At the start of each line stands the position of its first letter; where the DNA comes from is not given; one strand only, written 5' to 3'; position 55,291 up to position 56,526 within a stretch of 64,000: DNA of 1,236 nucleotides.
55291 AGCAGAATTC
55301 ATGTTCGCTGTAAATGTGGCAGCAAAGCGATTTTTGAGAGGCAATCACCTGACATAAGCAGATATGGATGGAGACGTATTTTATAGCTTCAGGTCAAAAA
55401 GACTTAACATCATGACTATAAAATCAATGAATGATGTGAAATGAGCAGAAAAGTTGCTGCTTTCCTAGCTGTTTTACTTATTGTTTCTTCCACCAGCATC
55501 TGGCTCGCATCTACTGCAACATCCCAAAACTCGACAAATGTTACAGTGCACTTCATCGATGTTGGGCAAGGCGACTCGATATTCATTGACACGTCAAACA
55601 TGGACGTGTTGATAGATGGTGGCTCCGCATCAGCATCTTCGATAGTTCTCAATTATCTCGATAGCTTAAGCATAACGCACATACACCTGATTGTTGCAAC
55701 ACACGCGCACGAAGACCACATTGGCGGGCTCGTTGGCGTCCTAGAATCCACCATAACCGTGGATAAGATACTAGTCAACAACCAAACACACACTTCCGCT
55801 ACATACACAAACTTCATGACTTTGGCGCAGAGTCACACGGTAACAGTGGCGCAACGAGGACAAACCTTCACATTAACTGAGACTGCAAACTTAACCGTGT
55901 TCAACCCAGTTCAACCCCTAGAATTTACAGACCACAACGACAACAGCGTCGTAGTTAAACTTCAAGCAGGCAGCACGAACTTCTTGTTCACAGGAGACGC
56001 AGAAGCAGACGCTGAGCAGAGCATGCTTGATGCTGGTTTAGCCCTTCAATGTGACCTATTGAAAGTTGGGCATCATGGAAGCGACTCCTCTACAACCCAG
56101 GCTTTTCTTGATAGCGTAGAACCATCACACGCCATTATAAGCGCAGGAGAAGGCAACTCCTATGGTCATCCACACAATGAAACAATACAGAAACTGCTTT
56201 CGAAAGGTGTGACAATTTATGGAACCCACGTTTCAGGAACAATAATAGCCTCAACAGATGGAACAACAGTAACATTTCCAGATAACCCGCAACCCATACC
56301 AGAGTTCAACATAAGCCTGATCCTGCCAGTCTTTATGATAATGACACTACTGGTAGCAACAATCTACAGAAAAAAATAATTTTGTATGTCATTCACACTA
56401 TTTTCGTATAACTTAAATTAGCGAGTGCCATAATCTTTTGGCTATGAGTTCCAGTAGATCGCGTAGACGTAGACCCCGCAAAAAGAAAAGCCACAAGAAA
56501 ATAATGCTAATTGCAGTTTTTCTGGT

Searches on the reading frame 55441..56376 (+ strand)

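Call 22: search_protein_families(library=ncbifam, proteins=[window:55441-56376:+], max_evalue=1)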
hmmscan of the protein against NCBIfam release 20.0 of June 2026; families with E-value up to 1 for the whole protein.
window:55441-56376:+ (312 aa): 45 families (the best 25 are shown)
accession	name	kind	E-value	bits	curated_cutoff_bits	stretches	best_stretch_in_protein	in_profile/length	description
TIGR00361.1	ComEC_Rec2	equivalog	9.2e-41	139.7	190.05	1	14-266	424-663/663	DNA internalization-related competence protein ComEC/Rec2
NF008580.0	PRK11539.1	equivalog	4.4e-29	101.4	969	1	15-270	484-726/758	ComEC family protein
NF049846.1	blaAHM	exception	7.1e-27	94.1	590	1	28-277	57-300/304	AHM family subclass B3-like metallo-beta-lactamase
NF041809.1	Avs1a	equivalog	5.6e-18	64.8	420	2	165-255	251-344/387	AVAST type 1 anti-phage system MBL fold metallo-hydrolase Avs1a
TIGR02651.1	RNase_Z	equivalog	7.1e-07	28.6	292.95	1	45-105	19-76/302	ribonuclease Z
NF012229.1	bla_class_B_core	domain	2.3e-06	27.8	100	1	46-154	17-123/139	metallo-beta-lactamase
NF058524.1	6A-MBL_enzyme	equivalog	4.1e-06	26.2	220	2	147-218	175-260/346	anti-phage 6A-MBL system MBL-fold protein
NF033105.1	bla_subclass_B3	equivalog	4.3e-06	26.2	240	1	46-102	25-83/257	subclass B3 metallo-beta-lactamase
NF000801.0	PRK00055.1-3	equivalog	5.1e-06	25.7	252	1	46-106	22-79/307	ribonuclease Z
TIGR03675.1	arCOG00543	equivalog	9.6e-05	20.8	580.2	1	39-173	184-315/631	beta-CASP ribonuclease aCPSF1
NF000438.2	blaPOM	exception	0.00014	21.1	610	1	9-105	24-120/286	POM family subclass B3 metallo-beta-lactamase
NF000456.2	blaMSI-1_fam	exception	0.00015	21.1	550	1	44-98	48-104/289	MSI-1 family subclass B3 metallo-beta-lactamase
NF033106.1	blaL1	exception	0.00017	20.6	560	1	21-103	38-120/290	L1 family subclass B3 metallo-beta-lactamase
NF000287.1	SMB1_fam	exception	0.00028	20.3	400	1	35-104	35-106/280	SMB-1 family subclass B3 metallo-beta-lactamase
TIGR03413.1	GSH_gloB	equivalog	0.00029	20.3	200.8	1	52-136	19-94/248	hydroxyacylglutathione hydrolase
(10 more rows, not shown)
